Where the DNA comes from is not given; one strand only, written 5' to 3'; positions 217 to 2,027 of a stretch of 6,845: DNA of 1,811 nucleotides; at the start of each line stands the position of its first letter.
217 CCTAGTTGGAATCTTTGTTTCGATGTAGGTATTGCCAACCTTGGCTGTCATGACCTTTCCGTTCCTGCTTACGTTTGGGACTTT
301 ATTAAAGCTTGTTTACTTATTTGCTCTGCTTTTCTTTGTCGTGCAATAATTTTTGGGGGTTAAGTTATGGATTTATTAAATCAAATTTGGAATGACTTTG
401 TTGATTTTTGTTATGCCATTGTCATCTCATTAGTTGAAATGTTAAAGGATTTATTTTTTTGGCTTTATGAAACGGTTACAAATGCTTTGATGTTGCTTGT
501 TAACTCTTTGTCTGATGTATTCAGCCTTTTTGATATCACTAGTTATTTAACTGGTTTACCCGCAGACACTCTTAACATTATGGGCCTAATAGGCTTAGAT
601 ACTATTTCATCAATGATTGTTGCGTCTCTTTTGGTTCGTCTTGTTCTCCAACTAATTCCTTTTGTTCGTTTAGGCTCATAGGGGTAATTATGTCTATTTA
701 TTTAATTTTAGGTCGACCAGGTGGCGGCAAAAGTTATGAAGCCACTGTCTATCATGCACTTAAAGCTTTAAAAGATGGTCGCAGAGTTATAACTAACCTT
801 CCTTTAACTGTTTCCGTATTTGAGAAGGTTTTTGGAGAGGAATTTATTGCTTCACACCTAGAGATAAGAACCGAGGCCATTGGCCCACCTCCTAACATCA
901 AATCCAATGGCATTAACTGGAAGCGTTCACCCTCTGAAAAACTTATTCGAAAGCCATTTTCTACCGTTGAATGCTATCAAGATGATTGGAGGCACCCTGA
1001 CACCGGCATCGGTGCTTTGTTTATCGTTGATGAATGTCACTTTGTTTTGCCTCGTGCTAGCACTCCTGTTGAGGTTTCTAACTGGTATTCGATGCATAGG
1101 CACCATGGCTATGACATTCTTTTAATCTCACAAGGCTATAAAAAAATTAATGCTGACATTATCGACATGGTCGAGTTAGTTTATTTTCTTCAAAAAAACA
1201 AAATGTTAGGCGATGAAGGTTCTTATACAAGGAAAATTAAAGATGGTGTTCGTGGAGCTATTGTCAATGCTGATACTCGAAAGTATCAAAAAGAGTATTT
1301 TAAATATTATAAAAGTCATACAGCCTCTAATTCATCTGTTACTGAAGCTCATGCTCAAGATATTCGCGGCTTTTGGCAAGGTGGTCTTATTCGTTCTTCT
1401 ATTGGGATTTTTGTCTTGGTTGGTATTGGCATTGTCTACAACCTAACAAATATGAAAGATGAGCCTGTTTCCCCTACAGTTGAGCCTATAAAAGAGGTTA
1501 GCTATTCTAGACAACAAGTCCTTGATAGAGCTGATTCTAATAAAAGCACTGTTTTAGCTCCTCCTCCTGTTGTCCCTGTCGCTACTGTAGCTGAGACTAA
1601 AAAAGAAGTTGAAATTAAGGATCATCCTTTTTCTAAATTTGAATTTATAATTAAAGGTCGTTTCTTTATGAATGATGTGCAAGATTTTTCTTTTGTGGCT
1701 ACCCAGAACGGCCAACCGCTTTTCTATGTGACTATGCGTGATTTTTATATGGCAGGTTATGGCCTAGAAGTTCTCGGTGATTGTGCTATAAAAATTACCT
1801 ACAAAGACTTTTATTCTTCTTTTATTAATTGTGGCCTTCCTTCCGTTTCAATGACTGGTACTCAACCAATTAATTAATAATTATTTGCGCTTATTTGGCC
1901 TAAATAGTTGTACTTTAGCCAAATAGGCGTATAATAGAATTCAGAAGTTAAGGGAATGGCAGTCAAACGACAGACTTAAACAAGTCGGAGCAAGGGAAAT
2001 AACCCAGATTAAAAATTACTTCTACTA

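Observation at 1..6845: The window is a complete, circularly permuted 6701-bp inovirus-like genome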

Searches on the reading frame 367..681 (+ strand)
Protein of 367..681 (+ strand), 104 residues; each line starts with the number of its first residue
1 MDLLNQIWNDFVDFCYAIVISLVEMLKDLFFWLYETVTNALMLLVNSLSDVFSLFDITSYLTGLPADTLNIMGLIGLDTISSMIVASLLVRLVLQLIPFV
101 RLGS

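Call 6: search_protein_families(library=pfam, max_evalue=1, proteins=[window:367-681:+])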
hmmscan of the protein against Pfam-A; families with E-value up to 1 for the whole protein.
window:367-681:+ (104 aa): 2 families
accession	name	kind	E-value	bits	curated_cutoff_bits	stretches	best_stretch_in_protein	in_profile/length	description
PF10734.14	DUF2523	-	0.00084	20.2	22.1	1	25-95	16-79/80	Protein of unknown function (DUF2523)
PF05364.19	SecIII_SopE_N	-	0.11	13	27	1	27-59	27-59/74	Salmonella type III secretion SopE effector N-terminus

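Call 7: search_protein_families(library=phrogs, max_evalue=0.1, proteins=[window:367-681:+])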
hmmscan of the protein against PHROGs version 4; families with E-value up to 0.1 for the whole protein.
window:367-681:+ (104 aa): 4 families
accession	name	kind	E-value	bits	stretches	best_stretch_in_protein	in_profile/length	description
phrog_974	-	head and packaging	8.9e-12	46.8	1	8-101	9-106/107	minor head protein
phrog_306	-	head and packaging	4.9e-10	41.1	1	1-99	8-115/115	minor head protein Ace-like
phrog_1242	-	head and packaging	3.2e-06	28.2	1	41-96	35-85/97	minor head protein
phrog_38695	-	unknown function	0.092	12.2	1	4-64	106-174/591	-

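Call 35: find_encoding_contigs(protein=window:367-681:+, flank=10000, max_places=10)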
Protein window:367-681:+ (104 aa): 2 contigs read that carry it; 2 places shown.
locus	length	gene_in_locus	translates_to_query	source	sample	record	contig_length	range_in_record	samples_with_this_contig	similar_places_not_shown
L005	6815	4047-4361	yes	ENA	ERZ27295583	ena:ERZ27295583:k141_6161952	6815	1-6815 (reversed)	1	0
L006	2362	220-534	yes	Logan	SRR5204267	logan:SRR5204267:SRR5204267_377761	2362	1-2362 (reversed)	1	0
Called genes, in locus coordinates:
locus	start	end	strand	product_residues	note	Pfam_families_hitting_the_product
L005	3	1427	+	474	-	?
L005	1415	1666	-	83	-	-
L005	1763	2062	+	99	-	-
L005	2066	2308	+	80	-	-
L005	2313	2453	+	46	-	-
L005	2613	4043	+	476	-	-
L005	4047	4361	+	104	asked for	-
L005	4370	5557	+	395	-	PF05707:Zot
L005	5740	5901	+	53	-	-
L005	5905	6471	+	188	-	-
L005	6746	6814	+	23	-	?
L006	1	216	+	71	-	?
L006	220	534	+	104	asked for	-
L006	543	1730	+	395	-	PF05707:Zot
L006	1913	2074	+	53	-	-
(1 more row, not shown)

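Call 62: search_protein_families(library=ncbifam, max_evalue=0.01, proteins=[window:367-681:+])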
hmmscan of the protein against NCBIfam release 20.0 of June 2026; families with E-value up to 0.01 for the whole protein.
window:367-681:+ (104 aa): 0 families

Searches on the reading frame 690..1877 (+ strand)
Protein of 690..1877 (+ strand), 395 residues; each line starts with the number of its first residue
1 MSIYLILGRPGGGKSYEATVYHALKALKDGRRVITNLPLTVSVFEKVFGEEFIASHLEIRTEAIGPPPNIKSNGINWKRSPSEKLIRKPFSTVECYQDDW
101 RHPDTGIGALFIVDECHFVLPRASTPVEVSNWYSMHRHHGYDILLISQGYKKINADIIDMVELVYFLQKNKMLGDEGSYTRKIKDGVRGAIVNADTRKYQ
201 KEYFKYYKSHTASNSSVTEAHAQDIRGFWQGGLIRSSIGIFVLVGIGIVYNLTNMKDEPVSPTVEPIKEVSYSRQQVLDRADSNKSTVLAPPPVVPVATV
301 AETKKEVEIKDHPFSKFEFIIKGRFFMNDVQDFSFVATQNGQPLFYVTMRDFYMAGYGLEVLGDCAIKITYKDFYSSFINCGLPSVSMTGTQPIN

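Call 6: search_protein_families(library=pfam, max_evalue=1, proteins=[window:690-1877:+])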
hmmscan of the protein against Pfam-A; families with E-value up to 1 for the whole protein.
window:690-1877:+ (395 aa): 2 families
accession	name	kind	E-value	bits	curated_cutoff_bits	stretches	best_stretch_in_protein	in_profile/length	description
PF05707.18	Zot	-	7.5e-28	97.8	20.3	1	2-211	1-194/197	Zonular occludens toxin (Zot)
PF22730.1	NCC-H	-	0.088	13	27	1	360-375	10-25/29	NACHT C-terminal Cysteine and Histidine-containing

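Call 7: search_protein_families(library=phrogs, max_evalue=0.1, proteins=[window:690-1877:+])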
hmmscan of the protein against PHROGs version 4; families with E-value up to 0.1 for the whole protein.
window:690-1877:+ (395 aa): 7 families
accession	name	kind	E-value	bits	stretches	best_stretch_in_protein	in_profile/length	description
phrog_197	-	moron, auxiliary metabolic gene and host takeover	8.2e-65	221.1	1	1-376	26-374/486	Zot-like toxin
phrog_11271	-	head and packaging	3.3e-25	89.7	1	3-157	3-139/145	head morphogenesis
phrog_1041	-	moron, auxiliary metabolic gene and host takeover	1e-20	75.6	1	124-381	119-377/420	CTXphi Zot-like toxin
phrog_20922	-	head and packaging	4e-07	30.3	1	111-168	81-141/318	head morphogenesis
phrog_1675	-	head and packaging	7.9e-05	23.2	1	1-41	1-40/353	morphogenesis (protein I of M13)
phrog_2666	-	head and packaging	0.00022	21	1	3-171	323-486/555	terminase large subunit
phrog_33291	-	unknown function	0.0003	21.6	1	1-53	1-55/190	-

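Call 9: search_dna_similar(query=window:690-1877:+, collection=phages, mode=protein, max_rows=25)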
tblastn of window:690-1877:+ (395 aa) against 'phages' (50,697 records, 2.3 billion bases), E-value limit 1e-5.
Records with a match: 49; places in all: 52; records where one place covers at least 80% of the query: 17.
Best place of each record, by identity: <60% 49.
By first word of the organism name: Vibrio 30; Xanthomonas 4; Phage 3; Fibrovirus 2; Villovirus 2; Alteromonas 2; Stenotrophomonas 2; Pseudomonas 1; Inoviridae 1; Lentisphaerae 1; and 1 more.
By host as written in the record: - 7; Vibrio parahaemolyticus 6; Vibrio cholerae 5; Vibrio cyclitrophicus 10N.286.52.F6 4; Vibrio cholerae O139 3; Vibrio cholerae O139 strain ND1 2; Lentisphaerae bacterium WC36 2; Vibrio cyclitrophicus 10N.239.311.C11 2; and 12 more.
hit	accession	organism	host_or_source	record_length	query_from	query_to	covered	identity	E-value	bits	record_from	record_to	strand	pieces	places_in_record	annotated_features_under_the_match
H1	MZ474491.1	Phage silverpheasant213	cloacal swab from silver pheasant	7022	1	390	99%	35.9%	4e-61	218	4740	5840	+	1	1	zonular occludens toxin | putative minor coat protein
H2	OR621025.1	Pseudomonas phage 17897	Pseudomonas aeruginosa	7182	3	387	97%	35.2%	1e-63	226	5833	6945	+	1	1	ZOT-like protein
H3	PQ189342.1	Vibrio phage 10N.286.52.F6_PE002B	Vibrio cyclitrophicus 10N.286.52.F6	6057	1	382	97%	33.8%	6e-60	215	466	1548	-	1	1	hypothetical protein (x2)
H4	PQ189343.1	Vibrio phage 10N.286.52.F6_PE003A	Vibrio cyclitrophicus 10N.286.52.F6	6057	1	382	97%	33.8%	6e-60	215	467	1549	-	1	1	hypothetical protein (x2)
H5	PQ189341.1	Vibrio phage 10N.286.52.F6_PE002A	Vibrio cyclitrophicus 10N.286.52.F6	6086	1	382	97%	33.8%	6e-60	215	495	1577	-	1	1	hypothetical protein (x2)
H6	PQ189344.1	Vibrio phage 10N.286.52.F6_PE003B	Vibrio cyclitrophicus 10N.286.52.F6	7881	1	382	97%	33.8%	6e-60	215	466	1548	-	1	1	hypothetical protein (x2)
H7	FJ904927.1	Vibrio phage VEJ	Vibrio cholerae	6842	3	371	93%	33.2%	4e-46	175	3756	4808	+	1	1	putative assembly protein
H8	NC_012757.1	Vibrio phage VEJ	Vibrio cholerae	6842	3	371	93%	33.2%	4e-46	175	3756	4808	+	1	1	putative assembly protein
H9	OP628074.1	Vibrio phage vB_VpI_FR1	Vibrio parahaemolyticus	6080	1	382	97%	32.0%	7e-57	206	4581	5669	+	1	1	zona occludens toxin | minor capsid protein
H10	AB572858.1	Vibrio phage ND1-fs1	Vibrio cholerae O139 strain ND1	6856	3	371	93%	32.8%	7e-47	177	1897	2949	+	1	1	putative assembly protein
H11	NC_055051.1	Vibrio phage ND1-fs1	Vibrio cholerae O139 strain ND1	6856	3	371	93%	32.8%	7e-47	177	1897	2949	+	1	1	putative assembly protein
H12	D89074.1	Fibrovirus fs1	-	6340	3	371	93%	32.2%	7e-46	174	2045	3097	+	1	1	hypothetical protein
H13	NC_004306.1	Fibrovirus fs1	Vibrio cholerae O139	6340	3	371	93%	32.2%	7e-46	174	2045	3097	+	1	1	putative assembly protein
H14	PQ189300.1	Vibrio phage 10N.239.311.B03_PE002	Vibrio cyclitrophicus 10N.239.311.B03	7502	1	372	94%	29.4%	3e-41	160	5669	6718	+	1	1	hypothetical protein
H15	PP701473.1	Phage WC36-1-filamentous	Lentisphaerae bacterium WC36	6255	3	230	58%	47.0%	2e-54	199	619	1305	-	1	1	record has no annotation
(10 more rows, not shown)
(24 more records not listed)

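Call 11: find_related_loci(query=window:690-1877:+, collection=viral_contigs, flank=8000)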
Query window:690-1877:+ (395 aa) in viral_contigs; peptide patterns used: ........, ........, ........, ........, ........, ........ (x = any residue, [..] = any of these).
24 stretches matched a pattern, but none encodes a relative of the query by tblastn (E <= 1e-3).

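Call 13: find_encoding_contigs(protein=window:690-1877:+, flank=10000, max_places=10)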
Protein window:690-1877:+ (395 aa): 2 contigs read that carry it; 2 places shown.
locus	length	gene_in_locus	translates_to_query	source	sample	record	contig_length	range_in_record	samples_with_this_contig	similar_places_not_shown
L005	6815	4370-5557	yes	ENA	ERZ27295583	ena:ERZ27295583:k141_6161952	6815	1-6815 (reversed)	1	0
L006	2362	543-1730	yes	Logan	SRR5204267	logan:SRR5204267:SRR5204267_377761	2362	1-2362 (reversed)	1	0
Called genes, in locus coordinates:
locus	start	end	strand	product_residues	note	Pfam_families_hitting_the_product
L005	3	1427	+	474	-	?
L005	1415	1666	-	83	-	-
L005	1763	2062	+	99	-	-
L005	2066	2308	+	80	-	-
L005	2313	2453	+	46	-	-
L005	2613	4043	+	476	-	-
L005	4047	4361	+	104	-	-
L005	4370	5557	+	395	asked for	PF05707:Zot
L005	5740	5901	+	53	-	-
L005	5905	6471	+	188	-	-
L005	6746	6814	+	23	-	?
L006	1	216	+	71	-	?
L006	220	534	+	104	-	-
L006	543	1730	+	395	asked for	PF05707:Zot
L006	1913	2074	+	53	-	-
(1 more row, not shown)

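Call 16: find_related_loci(query=window:690-1877:+, collection=metagenome_contigs, flank=10000)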
Query window:690-1877:+ (395 aa) in metagenome_contigs; peptide patterns used: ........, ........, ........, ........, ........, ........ (x = any residue, [..] = any of these).
464 stretches matched a pattern, but none encodes a relative of the query by tblastn (E <= 1e-3).

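Call 18: find_homologous_proteins(query=window:690-1877:+, max_evalue=1e-20)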
Query window:690-1877:+ (395 aa): 49 proteins with E <= 1e-20 among 2827 candidates.
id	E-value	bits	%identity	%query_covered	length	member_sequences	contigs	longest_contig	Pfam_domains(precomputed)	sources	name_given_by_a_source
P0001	6.7e-269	909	100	100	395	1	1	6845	PF05707.19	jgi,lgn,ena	-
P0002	8.0e-196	669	72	100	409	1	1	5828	PF05707.19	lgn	-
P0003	2.7e-164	565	61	99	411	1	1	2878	PF05707.19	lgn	-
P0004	7.7e-101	356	43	98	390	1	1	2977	PF05707.19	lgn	-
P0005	2.5e-74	269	36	98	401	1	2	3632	PF05707.19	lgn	-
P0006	6.2e-73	264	36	98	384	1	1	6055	PF05707.19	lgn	-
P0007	6.9e-72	261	39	98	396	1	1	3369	PF05707.19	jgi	jgi:zona occludens toxin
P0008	4.8e-71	258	37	97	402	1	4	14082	PF05707.19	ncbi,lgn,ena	-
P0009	1.3e-70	256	37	98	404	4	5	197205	PF05707.19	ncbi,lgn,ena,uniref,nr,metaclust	ncbi:hypothetical protein RN01_02200 [Cupriavidus sp. SHE]|uniref:zonular occludens toxin domain-con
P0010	1.4e-69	253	38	98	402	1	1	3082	PF05707.19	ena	-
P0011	7.2e-68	247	37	96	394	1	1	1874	PF05707.19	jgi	jgi:zona occludens toxin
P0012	9.1e-68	247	36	98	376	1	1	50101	PF05707.19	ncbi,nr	ncbi:MAG: hypothetical protein L3J28_04465 [Candidatus Polarisedimenticolaceae bacterium]|nr:hypothe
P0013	1.3e-67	247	36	98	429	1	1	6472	PF05707.19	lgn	-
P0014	3.2e-67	245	36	98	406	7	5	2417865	PF05707.19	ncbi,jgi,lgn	ncbi:zonular occludens toxin domain-containing protein [Cupriavidus pauculus]|jgi:zona occludens tox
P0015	1.6e-64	236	35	98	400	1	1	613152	PF05707.19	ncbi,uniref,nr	ncbi:zonular occludens toxin domain-containing protein [Pseudoalteromonas sp. B530]|uniref:zonular o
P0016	7.9e-64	234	37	96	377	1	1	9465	PF05707.19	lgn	-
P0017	9.4e-64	234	36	96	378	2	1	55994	PF05707.19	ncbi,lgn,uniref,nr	ncbi:assembly protein [Vibrio sp. D420a]|uniref:zonular occludens toxin domain-containing protein n=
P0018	1.0e-63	234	37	96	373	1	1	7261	PF05707.19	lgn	-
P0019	2.4e-63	232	34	99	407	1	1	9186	PF05707.19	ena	-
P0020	4.3e-63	232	36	96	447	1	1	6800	PF05707.19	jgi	jgi:zona occludens toxin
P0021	5.2e-63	231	35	97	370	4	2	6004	PF05707.19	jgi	jgi:zona occludens toxin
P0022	5.2e-63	231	39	96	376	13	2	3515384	PF05707.19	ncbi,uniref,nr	ncbi:zonular occludens toxin domain-containing protein [Photobacterium ganghwense]|uniref:zonular oc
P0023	8.6e-63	231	36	99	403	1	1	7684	PF05707.19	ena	-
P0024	2.8e-62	229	36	96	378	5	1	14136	PF05707.19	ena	-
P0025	3.6e-62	229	36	97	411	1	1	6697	PF05707.19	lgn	-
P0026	3.8e-62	229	35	96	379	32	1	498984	PF05707.19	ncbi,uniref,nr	ncbi:zonular occludens toxin domain-containing protein [Vibrio crassostreae]|uniref:zonular occluden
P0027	1.7e-61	226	37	96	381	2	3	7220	PF05707.19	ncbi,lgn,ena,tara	tara:strand:- start:320 stop:1465 length:1146 start_codon:yes stop_codon:yes gene_type:complete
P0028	2.4e-61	226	36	94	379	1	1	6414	PF05707.19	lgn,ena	-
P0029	1.9e-60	223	37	96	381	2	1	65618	PF05707.19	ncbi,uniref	ncbi:zonular occludens toxin domain-containing protein [Vibrio gallaecicus]|uniref:Zonular occludens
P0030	3.4e-59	219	37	96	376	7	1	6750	PF05707.19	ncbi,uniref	ncbi:zonular occludens toxin domain-containing protein [Vibrio sp. 10N.237.312.B06]|uniref:zonular o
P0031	1.4e-58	217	33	96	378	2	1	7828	PF05707.19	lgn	-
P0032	2.6e-58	216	34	98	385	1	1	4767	PF05707.19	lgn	-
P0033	5.7e-58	215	46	62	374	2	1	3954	PF05707.19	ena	-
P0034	1.2e-57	214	36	96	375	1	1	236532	PF05707.19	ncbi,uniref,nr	ncbi:assembly protein [Vibrio sinensis]|uniref:Assembly protein n=1 Tax=Vibrio sinensis TaxID=230243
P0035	5.8e-57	211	35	96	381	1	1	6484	PF05707.19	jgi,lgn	-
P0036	1.1e-55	207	36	98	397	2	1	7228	PF05707.19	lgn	-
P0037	2.5e-55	206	35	98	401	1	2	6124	PF05707.19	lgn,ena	-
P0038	1.8e-54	203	33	98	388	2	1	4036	PF05707.19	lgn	-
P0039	6.8e-54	201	34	99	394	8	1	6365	PF05707.19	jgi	jgi:zona occludens toxin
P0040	9.5e-54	201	33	98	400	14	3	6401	PF05707.19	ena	-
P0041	1.1e-53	201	34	98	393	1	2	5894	PF05707.19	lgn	-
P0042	3.2e-53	199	33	98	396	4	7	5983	PF05707.19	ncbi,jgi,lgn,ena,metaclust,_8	jgi:zona occludens toxin|metaclust:\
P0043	1.2e-51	194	34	97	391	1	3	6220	PF05707.19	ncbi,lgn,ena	-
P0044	3.6e-50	189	34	98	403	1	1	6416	PF05707.19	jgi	-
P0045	8.8e-50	188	34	92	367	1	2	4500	PF05707.19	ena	-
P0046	1.9e-48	183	32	97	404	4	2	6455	PF05707.19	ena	-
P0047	1.1e-47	181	31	98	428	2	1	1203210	PF05707.19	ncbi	ncbi:zonular occludens toxin domain-containing protein [Variovorax gossypii]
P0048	1.9e-45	174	32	98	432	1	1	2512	PF05707.19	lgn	-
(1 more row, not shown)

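Call 19: find_encoding_contigs(protein=P0002, flank=10000)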
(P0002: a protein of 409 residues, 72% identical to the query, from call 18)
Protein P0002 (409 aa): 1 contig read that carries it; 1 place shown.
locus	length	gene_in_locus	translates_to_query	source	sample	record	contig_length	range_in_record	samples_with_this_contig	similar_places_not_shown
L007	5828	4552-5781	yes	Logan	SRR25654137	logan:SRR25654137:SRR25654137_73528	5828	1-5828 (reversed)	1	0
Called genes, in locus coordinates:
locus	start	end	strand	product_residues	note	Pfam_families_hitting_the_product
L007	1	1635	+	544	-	?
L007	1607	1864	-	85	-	-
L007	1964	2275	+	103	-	-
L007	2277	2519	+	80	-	-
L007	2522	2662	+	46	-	-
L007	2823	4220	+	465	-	-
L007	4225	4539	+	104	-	-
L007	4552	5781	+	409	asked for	PF05707:Zot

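Call 20: find_encoding_contigs(protein=P0003, flank=10000)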
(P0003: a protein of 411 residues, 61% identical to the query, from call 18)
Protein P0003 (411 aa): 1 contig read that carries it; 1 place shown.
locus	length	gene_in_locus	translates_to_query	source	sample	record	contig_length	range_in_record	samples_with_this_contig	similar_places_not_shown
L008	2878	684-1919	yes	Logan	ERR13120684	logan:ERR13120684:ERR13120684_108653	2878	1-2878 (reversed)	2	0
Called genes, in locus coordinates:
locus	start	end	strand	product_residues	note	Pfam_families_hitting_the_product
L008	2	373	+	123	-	?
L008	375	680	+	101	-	-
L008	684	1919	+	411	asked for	PF05707:Zot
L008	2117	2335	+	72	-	-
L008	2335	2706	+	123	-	-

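Call 21: find_encoding_contigs(protein=P0004, flank=10000)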
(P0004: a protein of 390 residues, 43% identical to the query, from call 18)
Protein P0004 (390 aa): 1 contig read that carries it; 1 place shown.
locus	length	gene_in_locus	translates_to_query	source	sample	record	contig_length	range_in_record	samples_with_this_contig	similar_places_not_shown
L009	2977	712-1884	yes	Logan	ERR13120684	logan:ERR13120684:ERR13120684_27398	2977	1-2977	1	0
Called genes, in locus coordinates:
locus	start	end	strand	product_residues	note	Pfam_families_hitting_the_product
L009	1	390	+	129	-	?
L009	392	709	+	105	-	PF10734:DUF2523 (weak)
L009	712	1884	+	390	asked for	PF05707:Zot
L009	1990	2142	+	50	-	-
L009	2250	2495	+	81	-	-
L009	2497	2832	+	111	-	-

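Call 38: list_cluster_members(proteins=[window:690-1877:+, window:5334-5474:+, window:4784-5083:+])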
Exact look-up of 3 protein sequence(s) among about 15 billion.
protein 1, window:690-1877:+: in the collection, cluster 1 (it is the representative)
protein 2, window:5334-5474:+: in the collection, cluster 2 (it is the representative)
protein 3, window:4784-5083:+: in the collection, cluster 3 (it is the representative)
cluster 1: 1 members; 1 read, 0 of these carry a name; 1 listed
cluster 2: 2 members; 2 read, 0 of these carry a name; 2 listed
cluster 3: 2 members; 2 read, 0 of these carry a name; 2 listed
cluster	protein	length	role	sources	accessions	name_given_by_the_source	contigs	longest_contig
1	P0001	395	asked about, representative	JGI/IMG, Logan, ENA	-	-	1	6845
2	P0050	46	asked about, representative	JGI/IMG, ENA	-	-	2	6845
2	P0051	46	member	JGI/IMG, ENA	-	-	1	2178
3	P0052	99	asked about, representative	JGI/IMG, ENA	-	-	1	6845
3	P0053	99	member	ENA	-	-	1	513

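Call 62: search_protein_families(library=ncbifam, max_evalue=0.01, proteins=[window:690-1877:+])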
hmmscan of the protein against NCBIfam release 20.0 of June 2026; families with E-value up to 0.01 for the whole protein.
window:690-1877:+ (395 aa): 0 families
